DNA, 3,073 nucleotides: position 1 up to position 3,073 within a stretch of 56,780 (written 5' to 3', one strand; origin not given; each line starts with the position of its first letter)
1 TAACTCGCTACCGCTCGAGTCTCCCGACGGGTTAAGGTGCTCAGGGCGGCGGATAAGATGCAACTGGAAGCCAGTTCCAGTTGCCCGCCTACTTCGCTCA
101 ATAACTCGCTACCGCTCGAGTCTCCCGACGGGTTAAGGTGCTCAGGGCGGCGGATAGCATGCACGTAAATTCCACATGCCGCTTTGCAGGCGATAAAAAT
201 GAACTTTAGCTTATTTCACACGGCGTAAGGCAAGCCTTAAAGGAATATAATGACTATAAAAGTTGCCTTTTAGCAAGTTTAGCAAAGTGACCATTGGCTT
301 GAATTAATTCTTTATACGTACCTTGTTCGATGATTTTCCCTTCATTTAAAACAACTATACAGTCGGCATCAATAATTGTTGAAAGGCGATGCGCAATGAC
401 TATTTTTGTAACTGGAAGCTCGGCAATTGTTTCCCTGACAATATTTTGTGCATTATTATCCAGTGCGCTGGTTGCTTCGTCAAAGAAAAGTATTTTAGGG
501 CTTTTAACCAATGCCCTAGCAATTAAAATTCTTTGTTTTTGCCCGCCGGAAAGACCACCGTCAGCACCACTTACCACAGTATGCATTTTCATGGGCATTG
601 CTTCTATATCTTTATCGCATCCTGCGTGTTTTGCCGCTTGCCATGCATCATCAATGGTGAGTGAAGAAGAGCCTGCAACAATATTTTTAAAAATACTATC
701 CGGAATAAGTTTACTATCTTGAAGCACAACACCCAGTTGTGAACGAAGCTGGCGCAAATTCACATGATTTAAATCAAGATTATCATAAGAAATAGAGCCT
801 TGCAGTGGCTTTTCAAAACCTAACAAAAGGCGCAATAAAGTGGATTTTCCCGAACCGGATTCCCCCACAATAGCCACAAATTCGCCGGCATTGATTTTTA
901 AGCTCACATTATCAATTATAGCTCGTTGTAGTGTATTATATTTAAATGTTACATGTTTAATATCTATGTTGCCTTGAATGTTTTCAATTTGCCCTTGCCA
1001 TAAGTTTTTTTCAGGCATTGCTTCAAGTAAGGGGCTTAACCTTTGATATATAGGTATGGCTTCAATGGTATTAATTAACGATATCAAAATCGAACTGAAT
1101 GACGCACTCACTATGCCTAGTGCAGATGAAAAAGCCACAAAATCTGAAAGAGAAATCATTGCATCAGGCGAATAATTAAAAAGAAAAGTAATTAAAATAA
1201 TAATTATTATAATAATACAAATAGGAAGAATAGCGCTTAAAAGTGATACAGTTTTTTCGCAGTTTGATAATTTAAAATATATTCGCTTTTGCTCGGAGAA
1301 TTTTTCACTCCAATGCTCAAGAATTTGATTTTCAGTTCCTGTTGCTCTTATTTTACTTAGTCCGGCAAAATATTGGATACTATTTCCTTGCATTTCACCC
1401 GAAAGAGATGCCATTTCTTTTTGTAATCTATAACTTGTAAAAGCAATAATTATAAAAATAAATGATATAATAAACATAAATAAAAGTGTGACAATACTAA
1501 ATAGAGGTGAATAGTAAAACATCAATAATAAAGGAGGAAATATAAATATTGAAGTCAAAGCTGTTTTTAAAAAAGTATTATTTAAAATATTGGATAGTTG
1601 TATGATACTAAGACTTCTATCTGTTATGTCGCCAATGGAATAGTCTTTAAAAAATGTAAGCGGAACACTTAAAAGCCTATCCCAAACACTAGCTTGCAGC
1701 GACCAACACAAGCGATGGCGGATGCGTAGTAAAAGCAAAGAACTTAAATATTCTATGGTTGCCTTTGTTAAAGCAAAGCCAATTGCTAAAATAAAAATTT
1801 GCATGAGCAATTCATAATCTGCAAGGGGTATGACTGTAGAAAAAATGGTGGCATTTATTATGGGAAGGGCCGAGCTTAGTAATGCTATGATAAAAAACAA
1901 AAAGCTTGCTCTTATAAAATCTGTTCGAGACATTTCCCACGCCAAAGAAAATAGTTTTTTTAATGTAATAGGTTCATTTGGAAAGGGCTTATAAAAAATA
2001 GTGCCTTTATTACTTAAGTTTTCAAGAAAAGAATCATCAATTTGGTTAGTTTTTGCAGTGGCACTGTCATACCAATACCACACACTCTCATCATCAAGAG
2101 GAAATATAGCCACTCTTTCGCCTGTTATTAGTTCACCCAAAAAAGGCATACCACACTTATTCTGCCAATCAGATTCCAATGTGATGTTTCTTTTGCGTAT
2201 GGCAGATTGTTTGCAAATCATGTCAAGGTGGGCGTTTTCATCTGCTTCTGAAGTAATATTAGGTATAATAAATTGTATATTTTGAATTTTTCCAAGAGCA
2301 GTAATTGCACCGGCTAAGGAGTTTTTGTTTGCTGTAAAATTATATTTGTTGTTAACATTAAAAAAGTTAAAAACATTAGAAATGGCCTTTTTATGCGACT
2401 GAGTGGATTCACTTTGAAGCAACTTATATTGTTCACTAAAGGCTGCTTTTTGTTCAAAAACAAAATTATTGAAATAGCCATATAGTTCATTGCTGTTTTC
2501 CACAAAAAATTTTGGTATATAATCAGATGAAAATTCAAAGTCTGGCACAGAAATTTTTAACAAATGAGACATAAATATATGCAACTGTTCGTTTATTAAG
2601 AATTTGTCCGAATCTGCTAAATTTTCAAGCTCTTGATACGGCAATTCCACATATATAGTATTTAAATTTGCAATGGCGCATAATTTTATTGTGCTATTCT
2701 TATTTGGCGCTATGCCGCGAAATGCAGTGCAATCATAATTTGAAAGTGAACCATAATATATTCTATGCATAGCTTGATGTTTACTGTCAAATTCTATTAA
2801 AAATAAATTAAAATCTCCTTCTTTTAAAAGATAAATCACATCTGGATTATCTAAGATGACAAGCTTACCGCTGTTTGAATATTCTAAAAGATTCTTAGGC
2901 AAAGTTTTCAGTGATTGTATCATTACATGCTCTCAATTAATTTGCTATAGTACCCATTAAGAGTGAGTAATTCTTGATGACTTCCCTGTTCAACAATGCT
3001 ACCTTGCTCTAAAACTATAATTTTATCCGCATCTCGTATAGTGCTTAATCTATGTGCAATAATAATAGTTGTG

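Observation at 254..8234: Orphan double-glycine peptide locus: NHLM-type export triad plus a binding-protein-fold gene, with no maturase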

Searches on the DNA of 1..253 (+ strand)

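Call 99: search_dna_similar(query=window:1-253:+, collection=plasmids, mode=distant, max_rows=5)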
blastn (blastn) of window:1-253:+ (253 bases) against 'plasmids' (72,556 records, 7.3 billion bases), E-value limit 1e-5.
No match.

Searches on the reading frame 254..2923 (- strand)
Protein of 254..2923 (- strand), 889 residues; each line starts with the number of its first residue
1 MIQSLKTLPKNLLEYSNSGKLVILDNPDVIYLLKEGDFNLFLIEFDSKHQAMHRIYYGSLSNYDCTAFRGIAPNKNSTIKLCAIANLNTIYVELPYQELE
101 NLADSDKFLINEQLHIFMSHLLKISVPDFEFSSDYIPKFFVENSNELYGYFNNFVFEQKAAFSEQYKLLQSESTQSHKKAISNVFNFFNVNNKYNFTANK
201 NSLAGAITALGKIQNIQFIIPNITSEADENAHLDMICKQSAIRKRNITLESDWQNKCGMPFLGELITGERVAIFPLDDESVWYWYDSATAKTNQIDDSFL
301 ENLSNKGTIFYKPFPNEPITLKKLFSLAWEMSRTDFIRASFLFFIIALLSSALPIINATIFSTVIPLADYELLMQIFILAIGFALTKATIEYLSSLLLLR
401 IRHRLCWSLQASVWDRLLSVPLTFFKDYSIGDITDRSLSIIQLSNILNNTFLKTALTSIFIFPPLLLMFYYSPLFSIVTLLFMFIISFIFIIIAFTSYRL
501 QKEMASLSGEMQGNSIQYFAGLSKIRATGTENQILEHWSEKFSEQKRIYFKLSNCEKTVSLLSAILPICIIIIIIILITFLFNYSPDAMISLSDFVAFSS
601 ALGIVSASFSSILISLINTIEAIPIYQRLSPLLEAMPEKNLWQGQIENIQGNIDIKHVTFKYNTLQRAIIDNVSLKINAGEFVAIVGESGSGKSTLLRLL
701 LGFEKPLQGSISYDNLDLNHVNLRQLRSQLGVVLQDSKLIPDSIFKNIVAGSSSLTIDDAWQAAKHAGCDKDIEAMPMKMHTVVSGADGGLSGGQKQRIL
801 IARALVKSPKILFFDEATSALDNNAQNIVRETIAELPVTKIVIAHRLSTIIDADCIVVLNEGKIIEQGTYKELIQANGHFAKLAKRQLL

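Call 3: search_protein_families(library=ncbifam, proteins=[window:254-2923:-], max_evalue=0.01)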
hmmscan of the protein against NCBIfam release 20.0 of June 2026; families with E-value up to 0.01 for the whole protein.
window:254-2923:- (889 aa): 187 families (the best 25 are shown)
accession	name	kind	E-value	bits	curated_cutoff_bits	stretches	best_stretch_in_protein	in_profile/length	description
TIGR03797.1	NHLM_micro_ABC2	equivalog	1.3e-219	731.2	709.4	1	202-888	3-686/686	NHLP bacteriocin export ABC transporter permease/ATPase subunit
TIGR01846.1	type_I_sec_HlyB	subfamily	6.2e-94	315.6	725.55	1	236-887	40-692/694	type I secretion system permease/ATPase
TIGR03796.1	NHLM_micro_ABC1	equivalog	2e-91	307.3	853.3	1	337-883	152-708/710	NHLP family bacteriocin export ABC transporter peptidase/permease/ATPase subunit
TIGR02203.1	MsbA_lipidA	equivalog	3.7e-90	303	602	1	333-887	13-569/572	lipid A export permease/ATP-binding protein MsbA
NF045513.1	HepA_fam_ABC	equivalog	4.4e-79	266.5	725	1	370-887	91-609/610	heterocyst formation ABC transporter subunit HepA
TIGR03375.1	type_I_sec_LssB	subfamily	1.4e-74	251.7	693.1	1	331-877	146-692/696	type I secretion system permease/ATPase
TIGR02204.1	MsbA_rel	hypoth_equivalog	2.6e-74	250.9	780.4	1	343-888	27-576/576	ABC transporter, permease/ATP-binding protein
TIGR00958.1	3a01208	subfamily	1.3e-73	248.4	874.6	1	280-883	123-710/711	antigen peptide transporter 2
NF008381.0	PRK11176.1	equivalog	2.5e-73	247.4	867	1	345-888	36-580/582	lipid A ABC transporter ATP-binding protein/permease MsbA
NF010178.0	PRK13657.1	equivalog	2.2e-71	241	733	1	345-888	30-571/588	glucan ABC transporter ATP-binding protein/ permease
TIGR01193.1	bacteriocin_ABC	subfamily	1.3e-68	232.1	523.85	1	311-885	134-707/708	peptide cleavage/export ABC transporter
NF008056.1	PRK10790.1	equivalog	5.4e-62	210.1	746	1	320-887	10-575/584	SmdB family multidrug efflux ABC transporter permease/ATP-binding protein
NF052233.1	CphA_assoc_ABC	equivalog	5.9e-61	206.8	880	1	371-887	227-743/766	cyanophycin metabolism-associated ABC transporter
TIGR01842.1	type_I_sec_PrtD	subfamily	2.5e-60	204.5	510.15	1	332-875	4-542/544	type I secretion system permease/ATPase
TIGR01192.1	chvA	subfamily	4.8e-56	190.6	585.4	1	345-886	30-569/585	glucan export ABC transporter ATP-binding protein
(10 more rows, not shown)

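Call 4: search_protein_families(library=pfam, proteins=[window:254-2923:-], max_evalue=0.01)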
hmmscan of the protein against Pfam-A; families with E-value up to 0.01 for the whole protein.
window:254-2923:- (889 aa): 9 families
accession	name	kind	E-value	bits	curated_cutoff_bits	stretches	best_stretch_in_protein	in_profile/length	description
PF00005.33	ABC_tran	-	3.9e-34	118.6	25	1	671-819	2-137/137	ABC transporter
PF00664.28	ABC_membrane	-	2.1e-17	64.1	28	1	341-608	6-273/274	ABC transporter transmembrane region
PF02463.25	SMC_N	-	5.5e-06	26.4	40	1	681-857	25-209/220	RecF/RecN/SMC N terminal domain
PF13555.12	AAA_29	-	0.00033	20.8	27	1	672-697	14-39/61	P-loop containing region of AAA domain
PF13191.12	AAA_16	-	0.00052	21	32.6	1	679-835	23-158/167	AAA ATPase domain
PF03193.22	RsgA_GTPase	-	0.0011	19.2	30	1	658-712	85-138/174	RsgA GTPase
PF13401.12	AAA_22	-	0.0014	19.3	27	1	681-706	6-34/130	AAA domain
PF19263.5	DUF5906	-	0.0038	18.3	27.6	0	685-758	1-81/114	Family of unknown function (DUF5906)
PF20703.3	nSTAND1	-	0.0084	16.2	27.1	0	670-698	23-51/379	Novel STAND NTPase 1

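Call 8: find_encoding_contigs(protein=window:254-2923:-, flank=10000, max_places=6)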
Protein window:254-2923:- (889 aa): no gene with exactly this product is on record in the collection.

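Call 31: search_solved_structures(query=window:254-2923:-, max_evalue=0.001)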
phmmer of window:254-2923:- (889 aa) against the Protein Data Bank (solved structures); distinct sequences matched with E-value up to 0.001: 580 (the best 60 are shown).
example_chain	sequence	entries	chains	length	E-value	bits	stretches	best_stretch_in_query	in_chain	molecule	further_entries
9oe1_A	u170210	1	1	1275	8e-104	351.8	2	645-888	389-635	ATP-binding cassette, sub-family B (MDR/TAP), member 4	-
9ody_A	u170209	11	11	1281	8.1e-104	351.7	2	645-888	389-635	ATP-binding cassette, sub-family B (MDR/TAP), member 4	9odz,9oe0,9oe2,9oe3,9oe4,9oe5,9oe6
7zk4_A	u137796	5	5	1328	1.4e-103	351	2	517-887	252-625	ATP-dependent translocase ABCB1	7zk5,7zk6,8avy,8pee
6q81_A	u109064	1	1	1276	1.8e-103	350.6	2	517-887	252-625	P-glycoprotein (ABCB1)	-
4ksb_A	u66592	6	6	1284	1.8e-103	350.6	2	517-887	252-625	Multidrug resistance protein 1A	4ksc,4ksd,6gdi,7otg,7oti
4q9h_A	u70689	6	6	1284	1.8e-103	350.6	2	517-887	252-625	Multidrug resistance protein 1A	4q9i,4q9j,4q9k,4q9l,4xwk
5kpi_A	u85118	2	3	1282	1.9e-103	350.6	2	517-887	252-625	Multidrug resistance protein 1A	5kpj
4m2s_A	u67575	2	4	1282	1.9e-103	350.6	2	517-887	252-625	Multidrug resistance protein 1A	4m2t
3g60_A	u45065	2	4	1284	1.9e-103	350.6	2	517-887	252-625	Multidrug resistance protein 1a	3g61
6ujp_A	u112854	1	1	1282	1.9e-103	350.5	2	517-887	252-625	ATP-dependent translocase ABCB1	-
7zka_A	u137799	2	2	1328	2.1e-103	350.4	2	517-887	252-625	ATP-dependent translocase ABCB1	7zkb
6ujt_A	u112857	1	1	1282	2.1e-103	350.3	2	517-887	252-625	ATP-dependent translocase ABCB1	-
7zk8_A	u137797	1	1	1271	3.1e-103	349.8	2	517-887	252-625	ATP-dependent translocase ABCB1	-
4lsg_A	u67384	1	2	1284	3.4e-103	349.7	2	517-887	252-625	Multidrug resistance protein 1A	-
4m1m_A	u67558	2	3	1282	3.4e-103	349.7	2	517-887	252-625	Multidrug resistance protein 1A | ATP-dependent translocase ABCB1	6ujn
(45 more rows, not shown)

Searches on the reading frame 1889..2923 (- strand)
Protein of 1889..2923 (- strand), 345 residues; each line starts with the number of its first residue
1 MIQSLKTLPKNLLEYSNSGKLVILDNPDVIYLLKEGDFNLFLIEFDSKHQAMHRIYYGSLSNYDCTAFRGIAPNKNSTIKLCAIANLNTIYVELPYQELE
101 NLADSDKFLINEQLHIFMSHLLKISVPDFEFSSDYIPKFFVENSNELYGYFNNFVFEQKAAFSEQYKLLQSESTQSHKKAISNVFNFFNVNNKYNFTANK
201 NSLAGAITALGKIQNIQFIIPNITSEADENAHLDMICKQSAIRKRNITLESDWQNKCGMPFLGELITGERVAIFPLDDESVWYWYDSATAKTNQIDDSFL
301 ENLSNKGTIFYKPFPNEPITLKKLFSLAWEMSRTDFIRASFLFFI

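Call 37: find_homologous_proteins(query=window:1919-2923:-, max_evalue=0.001)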
Query window:1919-2923:-: 1062 candidates shared short words with the query, none scored E <= 0.001.

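Call 38: search_protein_families(library=pfam, proteins=[window:1919-2923:-], max_evalue=10)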
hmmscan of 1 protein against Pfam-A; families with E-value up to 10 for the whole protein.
window:1919-2923:- (335 aa): 0 families

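Call 60: predict_structure(protein=window:1889-2923:-)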
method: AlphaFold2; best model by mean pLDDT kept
length: 345 residues; sequences in the alignment: 1
mean_pLDDT: 34.3   pTM: 0.21
mean pLDDT of the five models: 34.3, 29.7, 29.6, 28.1, 28.0
residues with pLDDT >= 90: 0; 70-90: 0; 50-70: 3; < 50: 342
segments of 3 or more residues with pLDDT < 50: 1-39, 45-345
pLDDT, mean of each block of 10 residues (from residue 1): 33 40 42 46 48 45 38 35 32 32 29 27 26 25 27 29 32 33 27 27 31 30 35 40 34 39 30 32 34 38 35 35 41 39 33
secondary structure, 60 per line:
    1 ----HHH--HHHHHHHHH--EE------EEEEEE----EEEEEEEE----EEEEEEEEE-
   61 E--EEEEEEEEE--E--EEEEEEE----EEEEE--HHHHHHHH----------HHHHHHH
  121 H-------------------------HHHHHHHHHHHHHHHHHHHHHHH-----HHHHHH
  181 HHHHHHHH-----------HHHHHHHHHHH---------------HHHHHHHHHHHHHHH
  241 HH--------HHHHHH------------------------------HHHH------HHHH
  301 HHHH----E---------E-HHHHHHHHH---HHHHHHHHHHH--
elements in order: H10-18 E29-34 E39-46 E51-59 E64-72 E78-84 E89-93 H96-103 H114-121 H147-169 H175-188 H200-210 H226-242 H251-256 H287-290 H297-304 H321-329 H333-343

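Call 77: find_related_loci(query=A4, collection=metagenome_contigs, flank=10000)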
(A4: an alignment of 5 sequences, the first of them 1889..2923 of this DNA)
Query A4 (345 aa) in metagenome_contigs; peptide patterns used: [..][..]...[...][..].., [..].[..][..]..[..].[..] (x = any residue, [..] = any of these).
353 stretches matched a pattern, but none encodes a relative of the query by tblastn (E <= 1e-3).
